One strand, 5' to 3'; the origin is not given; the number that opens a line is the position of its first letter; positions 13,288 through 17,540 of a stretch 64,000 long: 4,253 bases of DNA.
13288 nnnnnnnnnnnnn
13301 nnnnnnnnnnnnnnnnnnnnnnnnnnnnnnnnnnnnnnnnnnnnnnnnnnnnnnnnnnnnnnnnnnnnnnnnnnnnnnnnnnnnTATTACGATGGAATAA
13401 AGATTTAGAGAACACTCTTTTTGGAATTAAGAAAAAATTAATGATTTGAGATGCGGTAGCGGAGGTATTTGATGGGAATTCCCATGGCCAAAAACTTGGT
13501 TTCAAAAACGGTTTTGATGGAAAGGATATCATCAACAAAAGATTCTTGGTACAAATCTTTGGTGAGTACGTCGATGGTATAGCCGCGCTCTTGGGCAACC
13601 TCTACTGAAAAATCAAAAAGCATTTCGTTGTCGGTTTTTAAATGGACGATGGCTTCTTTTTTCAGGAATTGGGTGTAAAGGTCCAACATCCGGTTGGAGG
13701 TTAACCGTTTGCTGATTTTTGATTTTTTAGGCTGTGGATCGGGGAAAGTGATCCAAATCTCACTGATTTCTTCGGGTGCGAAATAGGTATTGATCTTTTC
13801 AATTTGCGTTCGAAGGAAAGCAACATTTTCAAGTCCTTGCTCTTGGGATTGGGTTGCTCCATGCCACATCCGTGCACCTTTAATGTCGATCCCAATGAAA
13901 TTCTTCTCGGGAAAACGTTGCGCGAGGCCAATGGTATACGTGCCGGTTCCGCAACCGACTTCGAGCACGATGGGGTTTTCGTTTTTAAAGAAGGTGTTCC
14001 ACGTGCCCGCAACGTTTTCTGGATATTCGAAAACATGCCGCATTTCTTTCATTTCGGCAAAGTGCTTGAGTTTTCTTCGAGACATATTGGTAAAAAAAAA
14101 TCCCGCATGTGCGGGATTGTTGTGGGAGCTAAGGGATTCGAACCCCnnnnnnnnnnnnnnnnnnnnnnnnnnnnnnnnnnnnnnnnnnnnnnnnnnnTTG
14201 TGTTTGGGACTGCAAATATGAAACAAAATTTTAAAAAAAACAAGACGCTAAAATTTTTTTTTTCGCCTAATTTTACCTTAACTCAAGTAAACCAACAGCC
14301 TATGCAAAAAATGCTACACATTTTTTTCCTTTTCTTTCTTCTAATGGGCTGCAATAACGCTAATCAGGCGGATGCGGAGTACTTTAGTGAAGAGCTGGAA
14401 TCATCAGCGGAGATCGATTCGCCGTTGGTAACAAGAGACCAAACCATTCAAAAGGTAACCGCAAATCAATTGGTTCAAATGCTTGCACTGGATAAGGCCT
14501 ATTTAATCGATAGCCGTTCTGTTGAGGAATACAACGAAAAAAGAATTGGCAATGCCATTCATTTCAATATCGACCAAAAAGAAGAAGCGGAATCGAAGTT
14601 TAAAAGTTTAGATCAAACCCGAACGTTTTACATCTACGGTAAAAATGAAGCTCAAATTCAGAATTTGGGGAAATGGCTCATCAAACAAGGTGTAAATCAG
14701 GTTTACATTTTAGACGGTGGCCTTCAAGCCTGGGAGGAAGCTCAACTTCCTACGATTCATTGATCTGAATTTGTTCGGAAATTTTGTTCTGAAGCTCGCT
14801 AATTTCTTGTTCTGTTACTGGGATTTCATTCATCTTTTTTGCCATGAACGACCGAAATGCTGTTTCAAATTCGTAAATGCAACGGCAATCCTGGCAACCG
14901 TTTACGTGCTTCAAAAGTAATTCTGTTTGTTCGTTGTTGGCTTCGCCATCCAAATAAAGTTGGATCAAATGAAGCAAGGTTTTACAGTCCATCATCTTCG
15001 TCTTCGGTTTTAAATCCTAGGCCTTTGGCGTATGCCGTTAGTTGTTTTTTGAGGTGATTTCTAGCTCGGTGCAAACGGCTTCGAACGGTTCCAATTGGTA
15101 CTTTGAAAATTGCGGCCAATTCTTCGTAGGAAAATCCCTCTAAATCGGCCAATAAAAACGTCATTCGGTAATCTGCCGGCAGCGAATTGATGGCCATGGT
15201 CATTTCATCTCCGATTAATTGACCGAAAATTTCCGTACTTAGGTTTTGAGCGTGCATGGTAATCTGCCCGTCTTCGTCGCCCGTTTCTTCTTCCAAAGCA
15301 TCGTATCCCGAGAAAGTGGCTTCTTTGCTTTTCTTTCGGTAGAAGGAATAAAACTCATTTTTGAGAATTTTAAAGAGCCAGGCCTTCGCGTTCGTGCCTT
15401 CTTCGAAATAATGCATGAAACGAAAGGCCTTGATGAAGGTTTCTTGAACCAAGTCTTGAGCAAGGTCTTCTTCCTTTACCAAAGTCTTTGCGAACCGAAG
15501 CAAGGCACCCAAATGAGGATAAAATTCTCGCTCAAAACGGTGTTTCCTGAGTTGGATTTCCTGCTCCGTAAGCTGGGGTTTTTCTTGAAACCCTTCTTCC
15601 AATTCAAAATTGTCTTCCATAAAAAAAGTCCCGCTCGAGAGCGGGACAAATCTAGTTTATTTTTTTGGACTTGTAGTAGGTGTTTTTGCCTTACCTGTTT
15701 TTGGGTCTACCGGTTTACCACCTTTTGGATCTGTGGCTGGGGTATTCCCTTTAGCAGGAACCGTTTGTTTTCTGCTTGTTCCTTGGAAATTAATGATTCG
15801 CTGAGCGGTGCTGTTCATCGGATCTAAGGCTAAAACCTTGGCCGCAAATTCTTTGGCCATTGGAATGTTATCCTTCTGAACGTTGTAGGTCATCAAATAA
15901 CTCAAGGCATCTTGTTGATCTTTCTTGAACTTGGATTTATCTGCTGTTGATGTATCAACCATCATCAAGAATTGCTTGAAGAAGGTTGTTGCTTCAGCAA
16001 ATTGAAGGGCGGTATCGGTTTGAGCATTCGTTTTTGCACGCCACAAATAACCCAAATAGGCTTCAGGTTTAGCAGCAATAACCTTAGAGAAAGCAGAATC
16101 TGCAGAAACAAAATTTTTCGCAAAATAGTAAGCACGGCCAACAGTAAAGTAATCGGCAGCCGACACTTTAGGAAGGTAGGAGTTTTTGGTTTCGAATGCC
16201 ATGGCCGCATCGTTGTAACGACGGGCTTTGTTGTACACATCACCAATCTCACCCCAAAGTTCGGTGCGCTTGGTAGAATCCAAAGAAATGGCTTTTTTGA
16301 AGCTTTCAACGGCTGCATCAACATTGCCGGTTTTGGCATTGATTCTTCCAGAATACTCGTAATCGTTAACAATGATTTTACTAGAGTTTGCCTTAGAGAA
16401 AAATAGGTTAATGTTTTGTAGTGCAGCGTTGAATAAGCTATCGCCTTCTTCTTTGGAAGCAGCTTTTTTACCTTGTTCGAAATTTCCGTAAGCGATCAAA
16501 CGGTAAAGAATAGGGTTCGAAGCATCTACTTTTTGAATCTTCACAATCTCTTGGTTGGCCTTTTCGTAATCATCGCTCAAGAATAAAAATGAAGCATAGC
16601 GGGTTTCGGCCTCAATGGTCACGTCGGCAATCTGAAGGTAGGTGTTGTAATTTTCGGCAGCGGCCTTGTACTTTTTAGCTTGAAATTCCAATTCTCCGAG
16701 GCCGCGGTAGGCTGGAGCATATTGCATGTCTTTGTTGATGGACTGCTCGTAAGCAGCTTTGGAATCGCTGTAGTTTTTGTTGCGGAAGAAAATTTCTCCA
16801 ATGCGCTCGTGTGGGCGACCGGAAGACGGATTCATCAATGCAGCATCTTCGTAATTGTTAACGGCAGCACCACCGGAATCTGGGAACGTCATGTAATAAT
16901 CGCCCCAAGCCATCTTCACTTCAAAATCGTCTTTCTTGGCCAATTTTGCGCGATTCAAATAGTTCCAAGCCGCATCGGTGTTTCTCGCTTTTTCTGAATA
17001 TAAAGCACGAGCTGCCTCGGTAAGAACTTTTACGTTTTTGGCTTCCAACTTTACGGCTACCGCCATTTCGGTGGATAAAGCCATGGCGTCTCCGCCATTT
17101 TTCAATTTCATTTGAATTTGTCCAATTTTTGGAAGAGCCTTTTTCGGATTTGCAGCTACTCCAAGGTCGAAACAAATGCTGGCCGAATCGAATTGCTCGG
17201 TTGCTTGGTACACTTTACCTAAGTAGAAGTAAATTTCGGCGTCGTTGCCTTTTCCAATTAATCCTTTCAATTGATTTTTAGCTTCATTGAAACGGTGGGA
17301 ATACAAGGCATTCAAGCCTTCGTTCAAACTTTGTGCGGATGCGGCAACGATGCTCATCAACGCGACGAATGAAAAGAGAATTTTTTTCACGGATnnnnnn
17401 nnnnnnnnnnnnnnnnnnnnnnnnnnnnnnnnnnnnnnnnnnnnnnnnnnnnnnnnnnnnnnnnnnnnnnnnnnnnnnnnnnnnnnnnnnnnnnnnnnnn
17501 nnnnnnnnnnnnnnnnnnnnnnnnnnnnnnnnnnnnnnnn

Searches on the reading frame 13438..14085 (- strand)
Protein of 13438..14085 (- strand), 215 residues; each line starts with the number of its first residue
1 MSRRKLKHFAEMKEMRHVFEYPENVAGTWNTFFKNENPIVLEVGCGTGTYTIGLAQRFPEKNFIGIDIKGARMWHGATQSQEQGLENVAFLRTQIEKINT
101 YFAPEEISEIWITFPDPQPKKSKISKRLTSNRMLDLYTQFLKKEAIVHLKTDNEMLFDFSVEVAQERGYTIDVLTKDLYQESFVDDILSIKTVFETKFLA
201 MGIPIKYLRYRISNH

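Call 85: search_protein_families(library=pfam, proteins=[window:13438-14085:-], max_evalue=0.00001)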
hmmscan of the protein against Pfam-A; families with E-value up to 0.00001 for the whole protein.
window:13438-14085:- (215 aa): 5 families
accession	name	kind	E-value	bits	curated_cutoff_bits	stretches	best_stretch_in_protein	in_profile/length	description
PF02390.23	Methyltransf_4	-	2.8e-32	112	24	1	37-205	2-170/173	Putative methyltransferase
PF13847.12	Methyltransf_31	-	5.1e-11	42.9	27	1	36-113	3-80/145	Methyltransferase domain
PF13649.12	Methyltransf_25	-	6.9e-10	39.9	27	1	40-102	1-60/97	Methyltransferase domain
PF24675.1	NpmA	-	8e-08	32.3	60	1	29-115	16-105/214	16S rRNA (adenine(1408)-N(1))-methyltransferase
PF08242.18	Methyltransf_12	-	5e-07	30.8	30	1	41-97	1-57/98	Methyltransferase domain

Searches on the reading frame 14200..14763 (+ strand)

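Call 85: search_protein_families(library=pfam, proteins=[window:14200-14763:+], max_evalue=0.00001)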
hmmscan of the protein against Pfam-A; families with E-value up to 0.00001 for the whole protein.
window:14200-14763:+ (187 aa): 1 family
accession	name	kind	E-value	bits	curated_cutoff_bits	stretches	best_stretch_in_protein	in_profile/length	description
PF00581.25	Rhodanese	-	2.3e-15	57.3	22.2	1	87-180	1-101/102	Rhodanese-like domain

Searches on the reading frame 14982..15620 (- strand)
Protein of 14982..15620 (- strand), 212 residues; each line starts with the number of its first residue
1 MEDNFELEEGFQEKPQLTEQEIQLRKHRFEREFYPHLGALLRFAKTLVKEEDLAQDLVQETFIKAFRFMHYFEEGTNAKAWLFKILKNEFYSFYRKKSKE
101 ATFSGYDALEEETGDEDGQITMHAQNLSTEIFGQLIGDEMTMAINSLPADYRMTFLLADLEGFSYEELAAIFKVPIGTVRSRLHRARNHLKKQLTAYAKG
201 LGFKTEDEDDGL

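Call 85: search_protein_families(library=pfam, proteins=[window:14982-15620:-], max_evalue=0.00001)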
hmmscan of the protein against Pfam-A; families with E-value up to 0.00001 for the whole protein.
window:14982-15620:- (212 aa): 4 families
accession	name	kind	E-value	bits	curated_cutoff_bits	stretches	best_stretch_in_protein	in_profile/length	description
PF08281.18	Sigma70_r4_2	-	2e-17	63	25.7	1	139-190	3-54/54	Sigma-70, region 4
PF04542.20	Sigma70_r2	-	8.3e-15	54.8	24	1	36-99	5-70/71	Sigma-70 region 2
PF04545.22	Sigma70_r4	-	2.2e-09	37.1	24.1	1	143-192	1-50/50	Sigma-70, region 4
PF22029.2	PhyR_sigma2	-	3.3e-07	30.7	27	1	35-86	3-54/55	Sigma2 domain of PhyR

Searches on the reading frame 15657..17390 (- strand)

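Call 85: search_protein_families(library=pfam, proteins=[window:15657-17390:-], max_evalue=0.00001)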
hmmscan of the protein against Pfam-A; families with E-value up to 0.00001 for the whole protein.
window:15657-17390:- (577 aa): 9 families
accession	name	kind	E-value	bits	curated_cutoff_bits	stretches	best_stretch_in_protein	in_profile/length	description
PF07719.23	TPR_2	-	2.9e-16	58.6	27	0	51-83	1-33/34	Tetratricopeptide repeat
PF14559.12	TPR_19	-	6.1e-13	49.3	25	0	29-83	2-57/68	Tetratricopeptide repeat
PF00515.34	TPR_1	-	4.3e-12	45.7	27.8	0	350-372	10-32/34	Tetratricopeptide repeat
PF13432.12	TPR_16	-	2.3e-11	44.3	32.7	0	198-254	4-60/65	Tetratricopeptide repeat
PF13181.12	TPR_8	-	3e-10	39.9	25.7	0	348-372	8-32/34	Tetratricopeptide repeat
PF13424.12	TPR_12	-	3.5e-09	37.1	30.1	0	205-255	17-75/77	Tetratricopeptide repeat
PF23914.1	TPR_CcmH_CycH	-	9.3e-09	35.8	42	0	230-312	55-140/158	Cytochrome c-type biogenesis protein H TPR domain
PF13428.12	TPR_14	-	3.6e-07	30.7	23.5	0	52-83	2-33/44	Tetratricopeptide repeat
PF13414.12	TPR_11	-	7.5e-06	26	26.8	0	348-373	1-26/42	TPR repeat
